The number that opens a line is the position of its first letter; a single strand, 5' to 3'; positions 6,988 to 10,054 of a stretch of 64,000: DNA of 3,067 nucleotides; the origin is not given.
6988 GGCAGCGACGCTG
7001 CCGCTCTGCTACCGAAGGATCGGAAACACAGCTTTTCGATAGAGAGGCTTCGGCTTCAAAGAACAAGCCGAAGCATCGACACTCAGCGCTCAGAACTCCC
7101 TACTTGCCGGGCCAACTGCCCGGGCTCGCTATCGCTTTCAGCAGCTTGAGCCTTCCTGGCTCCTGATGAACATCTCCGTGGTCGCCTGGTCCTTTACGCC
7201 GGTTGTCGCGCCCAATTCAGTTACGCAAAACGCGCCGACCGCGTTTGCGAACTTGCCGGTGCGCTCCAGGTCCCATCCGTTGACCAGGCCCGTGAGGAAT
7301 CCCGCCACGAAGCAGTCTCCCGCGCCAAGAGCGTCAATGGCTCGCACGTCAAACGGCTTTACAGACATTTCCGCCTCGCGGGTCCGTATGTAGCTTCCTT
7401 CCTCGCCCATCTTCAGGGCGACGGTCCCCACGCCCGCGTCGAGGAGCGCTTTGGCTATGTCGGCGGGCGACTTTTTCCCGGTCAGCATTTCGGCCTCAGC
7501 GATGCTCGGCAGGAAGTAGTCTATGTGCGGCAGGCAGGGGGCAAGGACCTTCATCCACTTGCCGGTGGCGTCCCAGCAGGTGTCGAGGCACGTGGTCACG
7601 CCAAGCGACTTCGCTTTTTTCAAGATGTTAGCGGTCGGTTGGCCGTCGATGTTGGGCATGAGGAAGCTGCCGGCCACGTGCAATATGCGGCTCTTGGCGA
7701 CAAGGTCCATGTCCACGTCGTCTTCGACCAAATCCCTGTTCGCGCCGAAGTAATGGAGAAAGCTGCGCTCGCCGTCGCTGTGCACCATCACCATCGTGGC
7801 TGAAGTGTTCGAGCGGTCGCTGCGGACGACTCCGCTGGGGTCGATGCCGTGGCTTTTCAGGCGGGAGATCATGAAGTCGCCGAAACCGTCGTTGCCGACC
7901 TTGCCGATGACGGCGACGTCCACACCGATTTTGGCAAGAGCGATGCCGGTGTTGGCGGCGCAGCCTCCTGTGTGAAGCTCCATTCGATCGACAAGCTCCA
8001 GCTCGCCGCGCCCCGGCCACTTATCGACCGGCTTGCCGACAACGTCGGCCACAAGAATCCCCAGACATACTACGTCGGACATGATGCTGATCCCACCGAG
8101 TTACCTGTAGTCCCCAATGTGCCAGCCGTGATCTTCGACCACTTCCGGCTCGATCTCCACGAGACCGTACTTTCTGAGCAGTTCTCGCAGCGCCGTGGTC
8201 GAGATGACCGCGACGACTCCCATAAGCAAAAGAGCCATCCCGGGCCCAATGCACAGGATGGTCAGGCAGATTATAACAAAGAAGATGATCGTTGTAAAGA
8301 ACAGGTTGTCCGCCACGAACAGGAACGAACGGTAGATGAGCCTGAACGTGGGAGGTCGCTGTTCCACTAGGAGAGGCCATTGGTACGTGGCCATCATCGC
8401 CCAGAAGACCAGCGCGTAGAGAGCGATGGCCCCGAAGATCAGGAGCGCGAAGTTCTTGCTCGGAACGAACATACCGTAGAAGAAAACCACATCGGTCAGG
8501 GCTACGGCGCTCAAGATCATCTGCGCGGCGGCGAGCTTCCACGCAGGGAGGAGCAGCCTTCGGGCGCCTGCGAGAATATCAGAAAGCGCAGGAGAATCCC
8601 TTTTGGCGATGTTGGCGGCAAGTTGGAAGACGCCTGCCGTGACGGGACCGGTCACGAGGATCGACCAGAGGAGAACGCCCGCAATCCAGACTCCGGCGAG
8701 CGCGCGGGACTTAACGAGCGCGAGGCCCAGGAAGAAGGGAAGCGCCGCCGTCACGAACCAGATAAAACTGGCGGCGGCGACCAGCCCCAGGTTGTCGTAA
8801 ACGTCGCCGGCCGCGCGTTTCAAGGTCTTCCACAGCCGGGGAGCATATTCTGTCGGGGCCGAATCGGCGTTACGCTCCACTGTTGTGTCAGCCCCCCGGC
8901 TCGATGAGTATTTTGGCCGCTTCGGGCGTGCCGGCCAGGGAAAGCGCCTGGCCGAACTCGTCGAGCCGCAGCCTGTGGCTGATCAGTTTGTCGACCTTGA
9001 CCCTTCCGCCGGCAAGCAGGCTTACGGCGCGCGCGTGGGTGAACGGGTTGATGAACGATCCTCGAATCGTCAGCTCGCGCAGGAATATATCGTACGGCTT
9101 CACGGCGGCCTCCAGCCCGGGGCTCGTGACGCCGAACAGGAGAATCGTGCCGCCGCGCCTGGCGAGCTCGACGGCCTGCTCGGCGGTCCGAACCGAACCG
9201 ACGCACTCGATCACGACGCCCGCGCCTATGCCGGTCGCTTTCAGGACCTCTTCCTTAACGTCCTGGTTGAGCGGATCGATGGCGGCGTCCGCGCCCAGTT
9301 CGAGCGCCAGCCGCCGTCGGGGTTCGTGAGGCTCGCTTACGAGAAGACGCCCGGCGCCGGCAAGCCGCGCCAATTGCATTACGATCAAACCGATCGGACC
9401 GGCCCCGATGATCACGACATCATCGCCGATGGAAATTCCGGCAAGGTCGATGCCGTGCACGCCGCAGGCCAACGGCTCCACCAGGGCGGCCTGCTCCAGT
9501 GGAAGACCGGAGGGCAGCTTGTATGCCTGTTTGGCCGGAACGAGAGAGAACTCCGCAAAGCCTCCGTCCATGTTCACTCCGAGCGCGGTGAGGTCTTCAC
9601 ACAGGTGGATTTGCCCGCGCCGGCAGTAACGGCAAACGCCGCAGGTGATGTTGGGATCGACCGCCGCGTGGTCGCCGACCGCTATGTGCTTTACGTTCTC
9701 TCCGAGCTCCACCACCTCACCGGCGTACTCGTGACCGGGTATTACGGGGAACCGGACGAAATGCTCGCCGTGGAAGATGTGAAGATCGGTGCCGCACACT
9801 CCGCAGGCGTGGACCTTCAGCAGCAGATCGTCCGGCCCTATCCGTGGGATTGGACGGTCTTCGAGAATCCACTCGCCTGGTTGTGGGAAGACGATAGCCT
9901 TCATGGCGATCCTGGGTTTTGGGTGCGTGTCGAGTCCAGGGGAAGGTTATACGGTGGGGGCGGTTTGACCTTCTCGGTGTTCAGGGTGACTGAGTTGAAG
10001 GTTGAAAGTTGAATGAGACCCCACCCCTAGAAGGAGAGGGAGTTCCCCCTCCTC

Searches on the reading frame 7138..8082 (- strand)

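Call 18: search_protein_families(library=pfam, proteins=[window:7138-8082:-], max_evalue=0.0001)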
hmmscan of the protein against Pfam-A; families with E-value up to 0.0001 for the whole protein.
window:7138-8082:- (314 aa): 1 family
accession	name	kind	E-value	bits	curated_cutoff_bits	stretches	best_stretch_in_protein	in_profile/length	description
PF00294.29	PfkB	-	4.6e-65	220.4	25.8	1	1-296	1-299/302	pfkB family carbohydrate kinase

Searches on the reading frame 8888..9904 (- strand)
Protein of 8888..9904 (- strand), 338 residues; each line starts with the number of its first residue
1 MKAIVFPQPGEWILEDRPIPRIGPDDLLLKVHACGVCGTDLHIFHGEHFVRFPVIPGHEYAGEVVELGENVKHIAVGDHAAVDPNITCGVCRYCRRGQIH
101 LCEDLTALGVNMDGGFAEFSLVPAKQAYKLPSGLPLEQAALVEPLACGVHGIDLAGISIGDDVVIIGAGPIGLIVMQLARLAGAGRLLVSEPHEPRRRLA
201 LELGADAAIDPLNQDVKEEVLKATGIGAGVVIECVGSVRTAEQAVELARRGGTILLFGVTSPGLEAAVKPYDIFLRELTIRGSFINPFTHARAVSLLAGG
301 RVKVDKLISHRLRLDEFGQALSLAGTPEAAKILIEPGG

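Call 18: search_protein_families(library=pfam, proteins=[window:8888-9904:-], max_evalue=0.0001)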
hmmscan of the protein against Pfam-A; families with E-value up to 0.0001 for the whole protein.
window:8888-9904:- (338 aa): 3 families
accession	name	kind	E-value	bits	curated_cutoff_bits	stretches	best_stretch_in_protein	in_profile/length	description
PF08240.17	ADH_N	-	6.3e-32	110.4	23.5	1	23-131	1-103/104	Alcohol dehydrogenase GroES-like domain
PF00107.32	ADH_zinc_N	-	6e-28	97.8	31.8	1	170-287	1-116/129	Zinc-binding dehydrogenase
PF16912.11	Glu_dehyd_C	-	1.4e-09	38.2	34.9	1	139-322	4-199/211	Glucose dehydrogenase C-terminus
